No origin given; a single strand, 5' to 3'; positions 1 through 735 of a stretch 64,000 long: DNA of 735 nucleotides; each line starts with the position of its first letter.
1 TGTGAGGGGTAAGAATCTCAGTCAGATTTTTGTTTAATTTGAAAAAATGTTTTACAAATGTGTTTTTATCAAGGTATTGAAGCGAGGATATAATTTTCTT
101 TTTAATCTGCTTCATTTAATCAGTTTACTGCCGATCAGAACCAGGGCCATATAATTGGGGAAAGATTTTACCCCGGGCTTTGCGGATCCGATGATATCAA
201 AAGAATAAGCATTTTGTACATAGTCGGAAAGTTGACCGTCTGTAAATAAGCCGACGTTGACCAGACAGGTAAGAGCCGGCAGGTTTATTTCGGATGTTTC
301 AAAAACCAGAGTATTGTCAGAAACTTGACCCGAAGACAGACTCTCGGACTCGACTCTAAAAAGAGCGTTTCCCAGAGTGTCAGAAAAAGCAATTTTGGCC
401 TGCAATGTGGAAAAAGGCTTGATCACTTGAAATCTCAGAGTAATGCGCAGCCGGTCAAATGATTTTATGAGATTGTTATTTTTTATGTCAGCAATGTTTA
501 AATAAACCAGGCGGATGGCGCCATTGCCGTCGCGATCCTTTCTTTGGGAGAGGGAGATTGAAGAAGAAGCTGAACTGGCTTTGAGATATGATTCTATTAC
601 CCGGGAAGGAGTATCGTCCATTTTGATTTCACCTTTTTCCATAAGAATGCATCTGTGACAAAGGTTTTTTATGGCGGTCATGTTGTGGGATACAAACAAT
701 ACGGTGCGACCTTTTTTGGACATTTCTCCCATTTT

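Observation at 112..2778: Wzm/Wzt ABC exporter with Wzt C-terminal domain and coupled LbH acetyltransferase, co-resident with a Wzx flippase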

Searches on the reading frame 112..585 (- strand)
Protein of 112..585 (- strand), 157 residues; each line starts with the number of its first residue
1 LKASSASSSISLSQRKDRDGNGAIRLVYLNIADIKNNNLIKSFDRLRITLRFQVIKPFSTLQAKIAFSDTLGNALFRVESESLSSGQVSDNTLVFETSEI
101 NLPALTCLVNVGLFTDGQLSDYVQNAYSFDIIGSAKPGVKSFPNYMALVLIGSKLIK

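Call 9: search_solved_structures(query=window:112-585:-, max_evalue=10, show_alignments=3)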
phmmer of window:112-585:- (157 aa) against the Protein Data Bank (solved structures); distinct sequences matched with E-value up to 10: 3.
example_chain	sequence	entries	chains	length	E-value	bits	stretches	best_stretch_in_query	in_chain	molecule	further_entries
2l19_A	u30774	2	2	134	0.15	15.2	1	81-144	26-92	Arsenate reductase | Glutaredoxin arsenate reductase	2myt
2l17_A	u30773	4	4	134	0.17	15.1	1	80-134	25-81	Arsenate reductase | Glutaredoxin arsenate reductase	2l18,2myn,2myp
2myu_A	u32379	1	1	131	0.21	14.8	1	80-134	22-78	Glutaredoxin arsenate reductase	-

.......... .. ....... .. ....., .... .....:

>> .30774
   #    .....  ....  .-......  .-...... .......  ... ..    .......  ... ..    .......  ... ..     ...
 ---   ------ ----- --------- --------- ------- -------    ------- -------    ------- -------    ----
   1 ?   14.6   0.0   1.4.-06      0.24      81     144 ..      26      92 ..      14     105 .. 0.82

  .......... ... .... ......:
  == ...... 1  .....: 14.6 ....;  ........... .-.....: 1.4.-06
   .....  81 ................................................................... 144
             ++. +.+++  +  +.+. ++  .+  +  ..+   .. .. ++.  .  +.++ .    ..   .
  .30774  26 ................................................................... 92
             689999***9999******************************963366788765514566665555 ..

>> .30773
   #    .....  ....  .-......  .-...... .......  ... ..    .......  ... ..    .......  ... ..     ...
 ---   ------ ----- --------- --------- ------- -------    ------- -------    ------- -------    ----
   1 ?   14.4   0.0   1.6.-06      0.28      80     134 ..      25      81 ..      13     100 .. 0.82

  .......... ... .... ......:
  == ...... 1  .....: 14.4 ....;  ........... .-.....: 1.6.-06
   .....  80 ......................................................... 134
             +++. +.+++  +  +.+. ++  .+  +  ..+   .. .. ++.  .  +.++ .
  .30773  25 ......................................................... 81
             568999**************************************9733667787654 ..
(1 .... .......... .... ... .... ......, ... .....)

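Call 32: predict_structure(alignment_id=A2)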
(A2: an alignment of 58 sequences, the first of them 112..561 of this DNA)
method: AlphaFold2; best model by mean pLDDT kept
length: 149 residues; sequences in the alignment: 58
mean_pLDDT: 94.8   pTM: 0.88
mean pLDDT of the five models: 94.8, 94.3, 94.0, 93.9, 93.9
residues with pLDDT >= 90: 134; 70-90: 11; 50-70: 4; < 50: 0
segments of 3 or more residues with pLDDT < 50: none
pLDDT, mean of each block of 10 residues (from residue 1): 91 98 98 98 98 98 95 95 96 96 98 98 95 76 92
secondary structure, 60 per line:
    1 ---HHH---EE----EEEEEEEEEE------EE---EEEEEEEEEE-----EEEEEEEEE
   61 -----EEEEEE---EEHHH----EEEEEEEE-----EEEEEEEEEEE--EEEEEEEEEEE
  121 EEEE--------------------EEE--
elements in order: E16-25 E37-46 E52-60 E66-71 E84-91 E97-107 E110-124 E145-147

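Call 34: fold_search(model_id=the predicted structure, library=pdb)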
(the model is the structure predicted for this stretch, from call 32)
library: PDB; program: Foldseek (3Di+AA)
matches with E <= 10: 1860; with E <= 0.001: 22
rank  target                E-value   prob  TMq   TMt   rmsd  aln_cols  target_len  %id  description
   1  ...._B                6.0e-07  1.00  0.65  0.67   3.2       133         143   16  Crystal structure of the Aquifex aeolicus Wzt Carbohydrate Binding Domain (released 2020-01-15)
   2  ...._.                2.6e-06  1.00  0.67  0.69   3.0       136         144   16  Crystal structure of the Aquifex aeolicus Wzt Carbohydrate Binding Domain bound to 3-O-methyl-D-mannose (released 2022-09-21)
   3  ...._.                4.9e-06  1.00  0.66  0.67   2.9       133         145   16  Crystal structure of the Aquifex aeolicus Wzt Carbohydrate Binding Domain (released 2020-01-15)
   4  8dku_A                5.5e-06  1.00  0.69  0.28   2.8       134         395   18  CryoEM structure of the A. aeolicus WzmWzt transporter bound to the native O antigen (released 2022-09-21)
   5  8dl0_C                6.1e-06  1.00  0.64  0.27   3.1       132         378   16  CryoEM structure of the nucleotide-free and open channel A.aeolicus WzmWzt transporter (released 2022-09-21)
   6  2r5o_A                6.5e-06  1.00  0.66  0.59   4.7       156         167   14  Crystal structure of the C-terminal domain of wzt (released 2007-12-25)
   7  8dl0_A                1.3e-05  1.00  0.66  0.28   3.8       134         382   18  CryoEM structure of the nucleotide-free and open channel A.aeolicus WzmWzt transporter (released 2022-09-21)
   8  5hno_C                1.5e-05  1.00  0.68  0.61   3.4       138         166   14  The structure of the kdo-capped saccharide binding subunit of the O-12 specific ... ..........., Wzt (released 2016-03-09)
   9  2r5o_B                1.5e-05  1.00  0.64  0.58   3.0       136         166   14  Crystal structure of the C-terminal domain of wzt (released 2007-12-25)
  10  5hno_B                1.5e-05  1.00  0.68  0.61   5.1       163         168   16  The structure of the kdo-capped saccharide binding subunit of the O-12 specific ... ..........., Wzt (released 2016-03-09)
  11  8dne_A                2.4e-05  1.00  0.60  0.26   4.4       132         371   17  CryoEM structure of the A.aeolicus WzmWzt transporter bound to ATP (released 2022-09-21)
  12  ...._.                3.7e-05  1.00  0.64  0.27   3.2       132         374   17  Mg2+/ATP-bound structure of the full-length WzmWzt O antigen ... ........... in lipid nanodiscs (released 2021-01-13)
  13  5hnp_A                4.6e-05  1.00  0.67  0.62   4.1       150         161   16  The structure of the kdo-capped saccharide binding subunit of the O-12 specific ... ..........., Wzt (released 2016-03-09)
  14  8dne_C                5.1e-05  1.00  0.63  0.27   2.8       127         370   17  CryoEM structure of the A.aeolicus WzmWzt transporter bound to ATP (released 2022-09-21)
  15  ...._C                1.1e-04  1.00  0.58  0.25   3.5       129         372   16  Mg2+/ATP-bound structure of the full-length WzmWzt O antigen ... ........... in lipid nanodiscs (released 2021-01-13)
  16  5hno_A                1.8e-04  1.00  0.68  0.62   3.4       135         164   15  The structure of the kdo-capped saccharide binding subunit of the O-12 specific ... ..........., Wzt (released 2016-03-09)
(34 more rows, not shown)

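Call 55: search_solved_structures(query=A3, max_evalue=1, show_alignments=3)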
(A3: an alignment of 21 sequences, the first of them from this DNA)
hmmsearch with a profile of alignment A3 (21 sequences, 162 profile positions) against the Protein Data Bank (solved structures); distinct sequences matched with E-value up to 1: 4.
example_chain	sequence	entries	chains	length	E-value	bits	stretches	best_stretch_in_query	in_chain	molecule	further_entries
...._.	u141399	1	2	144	2.2e-15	59.9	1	18-140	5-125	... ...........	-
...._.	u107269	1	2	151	3e-15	59.5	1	19-140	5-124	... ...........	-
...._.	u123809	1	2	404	3.3e-15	59.4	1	15-134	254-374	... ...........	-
8dku_A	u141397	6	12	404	3.4e-15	59.4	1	15-134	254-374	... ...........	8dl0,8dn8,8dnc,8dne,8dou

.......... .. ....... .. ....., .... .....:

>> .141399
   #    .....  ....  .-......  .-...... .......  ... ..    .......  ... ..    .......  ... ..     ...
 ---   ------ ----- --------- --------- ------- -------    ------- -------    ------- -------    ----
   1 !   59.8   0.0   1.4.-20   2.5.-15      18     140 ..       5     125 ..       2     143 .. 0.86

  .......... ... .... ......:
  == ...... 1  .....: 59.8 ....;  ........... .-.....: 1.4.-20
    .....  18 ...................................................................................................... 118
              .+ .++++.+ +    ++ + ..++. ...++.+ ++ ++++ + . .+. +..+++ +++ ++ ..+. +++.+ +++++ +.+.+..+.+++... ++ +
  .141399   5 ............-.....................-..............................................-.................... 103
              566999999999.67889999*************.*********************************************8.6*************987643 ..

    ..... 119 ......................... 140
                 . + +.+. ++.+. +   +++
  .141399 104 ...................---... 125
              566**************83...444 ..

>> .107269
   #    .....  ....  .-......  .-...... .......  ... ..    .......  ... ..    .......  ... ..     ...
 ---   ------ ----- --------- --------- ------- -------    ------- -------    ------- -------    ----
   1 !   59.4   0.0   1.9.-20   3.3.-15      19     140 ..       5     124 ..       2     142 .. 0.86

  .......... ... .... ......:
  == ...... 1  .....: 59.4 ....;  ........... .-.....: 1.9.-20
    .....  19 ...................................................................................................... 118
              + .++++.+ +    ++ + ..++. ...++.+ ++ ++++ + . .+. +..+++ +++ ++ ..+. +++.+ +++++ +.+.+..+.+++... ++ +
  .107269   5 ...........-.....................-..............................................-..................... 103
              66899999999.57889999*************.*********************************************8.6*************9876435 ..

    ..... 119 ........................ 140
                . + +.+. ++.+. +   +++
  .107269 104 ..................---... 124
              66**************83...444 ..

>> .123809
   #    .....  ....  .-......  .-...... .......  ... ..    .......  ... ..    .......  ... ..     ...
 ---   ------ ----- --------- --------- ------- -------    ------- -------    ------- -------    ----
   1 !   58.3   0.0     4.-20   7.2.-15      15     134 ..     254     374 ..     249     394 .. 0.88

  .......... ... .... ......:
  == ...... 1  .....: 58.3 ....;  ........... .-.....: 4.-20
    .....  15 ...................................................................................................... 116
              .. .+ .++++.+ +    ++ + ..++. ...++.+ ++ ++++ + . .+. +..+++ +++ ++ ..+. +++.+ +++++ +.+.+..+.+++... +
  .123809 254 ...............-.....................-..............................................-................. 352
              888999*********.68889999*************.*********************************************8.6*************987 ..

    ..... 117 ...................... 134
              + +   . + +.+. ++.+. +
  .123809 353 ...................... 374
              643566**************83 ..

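Call 72: search_protein_representatives(protein=window:112-561:-)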
Query: 149 residues. Proteins with E-value up to 0.001 (for the whole library): 24; up to 1e-10: 2; up to 1e-30: 0. The best 24 are listed.
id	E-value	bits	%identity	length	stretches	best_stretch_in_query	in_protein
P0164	4.2e-18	81.8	37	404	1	4-145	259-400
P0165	4.6e-12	62.3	29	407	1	2-147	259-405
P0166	5.7e-10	55.5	32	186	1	4-136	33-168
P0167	5.5e-09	52.3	40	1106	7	50-96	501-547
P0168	1.0e-08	51.5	29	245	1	3-128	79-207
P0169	5.4e-08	49.2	29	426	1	1-145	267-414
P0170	7.0e-08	48.8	33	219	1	3-124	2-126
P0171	8.0e-08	48.6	28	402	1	7-128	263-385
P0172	1.2e-07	48.0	31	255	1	4-135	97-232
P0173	8.3e-07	45.3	28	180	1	4-125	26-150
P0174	1.9e-06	44.1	29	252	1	4-122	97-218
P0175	3.8e-06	43.2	30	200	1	2-126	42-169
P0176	7.5e-06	42.2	29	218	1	1-133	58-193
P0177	1.5e-05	41.3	31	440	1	4-128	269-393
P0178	1.5e-05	41.3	30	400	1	3-126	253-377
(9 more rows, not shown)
